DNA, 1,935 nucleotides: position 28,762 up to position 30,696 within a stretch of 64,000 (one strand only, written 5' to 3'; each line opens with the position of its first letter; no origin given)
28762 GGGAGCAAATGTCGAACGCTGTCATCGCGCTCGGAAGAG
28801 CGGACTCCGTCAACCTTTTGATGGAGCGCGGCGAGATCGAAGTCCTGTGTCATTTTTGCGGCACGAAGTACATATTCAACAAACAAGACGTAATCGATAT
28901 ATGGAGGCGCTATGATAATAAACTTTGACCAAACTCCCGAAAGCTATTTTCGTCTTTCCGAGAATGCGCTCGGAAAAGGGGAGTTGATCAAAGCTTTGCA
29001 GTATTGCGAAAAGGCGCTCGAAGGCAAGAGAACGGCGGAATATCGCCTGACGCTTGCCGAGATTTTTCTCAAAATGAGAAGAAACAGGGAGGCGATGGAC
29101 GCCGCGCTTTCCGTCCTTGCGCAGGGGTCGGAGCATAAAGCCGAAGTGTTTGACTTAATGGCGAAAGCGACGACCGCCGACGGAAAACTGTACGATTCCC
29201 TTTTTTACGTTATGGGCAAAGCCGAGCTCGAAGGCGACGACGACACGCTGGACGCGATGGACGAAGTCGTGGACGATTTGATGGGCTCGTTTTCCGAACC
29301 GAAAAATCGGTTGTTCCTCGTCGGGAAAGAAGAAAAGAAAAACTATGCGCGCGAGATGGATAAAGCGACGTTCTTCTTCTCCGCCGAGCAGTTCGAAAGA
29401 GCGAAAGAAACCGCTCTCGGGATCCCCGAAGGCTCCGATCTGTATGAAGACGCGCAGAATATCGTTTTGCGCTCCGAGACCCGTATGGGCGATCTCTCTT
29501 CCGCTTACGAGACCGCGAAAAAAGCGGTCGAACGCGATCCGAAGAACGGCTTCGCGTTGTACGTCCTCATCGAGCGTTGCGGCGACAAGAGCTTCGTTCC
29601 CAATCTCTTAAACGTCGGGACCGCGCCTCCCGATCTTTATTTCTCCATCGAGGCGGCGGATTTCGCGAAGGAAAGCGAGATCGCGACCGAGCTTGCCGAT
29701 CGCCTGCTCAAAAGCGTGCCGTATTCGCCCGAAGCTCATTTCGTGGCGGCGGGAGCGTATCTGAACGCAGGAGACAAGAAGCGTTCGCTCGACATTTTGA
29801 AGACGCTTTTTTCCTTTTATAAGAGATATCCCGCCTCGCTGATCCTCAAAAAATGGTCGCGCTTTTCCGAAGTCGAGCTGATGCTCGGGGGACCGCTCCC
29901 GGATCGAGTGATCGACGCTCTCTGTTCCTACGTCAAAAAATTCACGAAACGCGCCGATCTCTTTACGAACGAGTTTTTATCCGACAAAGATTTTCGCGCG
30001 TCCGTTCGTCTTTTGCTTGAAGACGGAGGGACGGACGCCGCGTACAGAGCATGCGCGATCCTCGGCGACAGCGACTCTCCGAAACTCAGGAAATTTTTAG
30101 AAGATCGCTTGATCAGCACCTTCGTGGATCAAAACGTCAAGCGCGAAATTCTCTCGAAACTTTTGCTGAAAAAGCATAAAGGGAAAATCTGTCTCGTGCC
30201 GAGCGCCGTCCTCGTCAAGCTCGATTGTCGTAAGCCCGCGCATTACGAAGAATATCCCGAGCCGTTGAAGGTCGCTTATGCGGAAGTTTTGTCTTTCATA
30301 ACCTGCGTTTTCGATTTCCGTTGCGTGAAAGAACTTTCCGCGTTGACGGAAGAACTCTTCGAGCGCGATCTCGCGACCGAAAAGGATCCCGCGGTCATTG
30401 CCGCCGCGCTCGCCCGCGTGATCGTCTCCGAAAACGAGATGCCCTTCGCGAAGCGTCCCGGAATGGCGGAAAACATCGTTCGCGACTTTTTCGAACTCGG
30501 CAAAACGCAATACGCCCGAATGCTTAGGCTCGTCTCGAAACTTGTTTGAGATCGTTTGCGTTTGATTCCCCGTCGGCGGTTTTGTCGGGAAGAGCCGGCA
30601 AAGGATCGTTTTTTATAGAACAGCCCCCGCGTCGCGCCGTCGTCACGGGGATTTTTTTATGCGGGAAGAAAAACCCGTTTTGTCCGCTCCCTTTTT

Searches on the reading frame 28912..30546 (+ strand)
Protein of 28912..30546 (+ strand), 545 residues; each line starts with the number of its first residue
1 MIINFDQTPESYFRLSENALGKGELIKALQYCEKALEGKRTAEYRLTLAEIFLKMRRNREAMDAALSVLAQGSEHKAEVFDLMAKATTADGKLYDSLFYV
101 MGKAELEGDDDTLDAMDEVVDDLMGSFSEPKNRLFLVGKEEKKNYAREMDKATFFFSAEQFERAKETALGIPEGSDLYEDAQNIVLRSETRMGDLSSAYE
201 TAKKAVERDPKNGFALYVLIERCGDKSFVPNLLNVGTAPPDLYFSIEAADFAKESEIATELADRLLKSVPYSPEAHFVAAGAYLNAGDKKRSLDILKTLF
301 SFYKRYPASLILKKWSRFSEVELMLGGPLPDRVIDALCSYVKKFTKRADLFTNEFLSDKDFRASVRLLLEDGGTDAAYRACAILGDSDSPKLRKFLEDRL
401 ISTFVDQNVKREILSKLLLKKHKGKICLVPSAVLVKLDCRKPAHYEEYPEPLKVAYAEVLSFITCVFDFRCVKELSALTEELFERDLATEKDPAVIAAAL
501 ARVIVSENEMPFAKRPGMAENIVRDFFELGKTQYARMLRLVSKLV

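Call 21: search_protein_families(library=pfam, proteins=[window:28912-30546:+], max_evalue=0.001)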
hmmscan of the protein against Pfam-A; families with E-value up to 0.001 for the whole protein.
window:28912-30546:+ (545 aa): 7 families
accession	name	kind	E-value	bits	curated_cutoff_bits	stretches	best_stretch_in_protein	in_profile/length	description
PF14559.12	TPR_19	-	3e-09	37.5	25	0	20-85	2-67/68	Tetratricopeptide repeat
PF12895.13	ANAPC3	-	1.7e-08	35.1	27.2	0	258-299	8-49/82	Anaphase-promoting complex, cyclosome, subunit 3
PF07719.23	TPR_2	-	2.8e-06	27.4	27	0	9-37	1-29/34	Tetratricopeptide repeat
PF13428.12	TPR_14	-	4.8e-06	27.2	23.5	0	184-220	6-42/44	Tetratricopeptide repeat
PF13181.12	TPR_8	-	4.3e-05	23.8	25.7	0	10-37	2-29/34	Tetratricopeptide repeat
PF00515.34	TPR_1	-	0.00038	20.6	27.8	0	22-37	14-29/34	Tetratricopeptide repeat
PF25068.1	ARM_TT21_4th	-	0.00057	20.6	30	0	27-80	17-70/153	Tetratricopeptide repeat protein 21 forth ARM domain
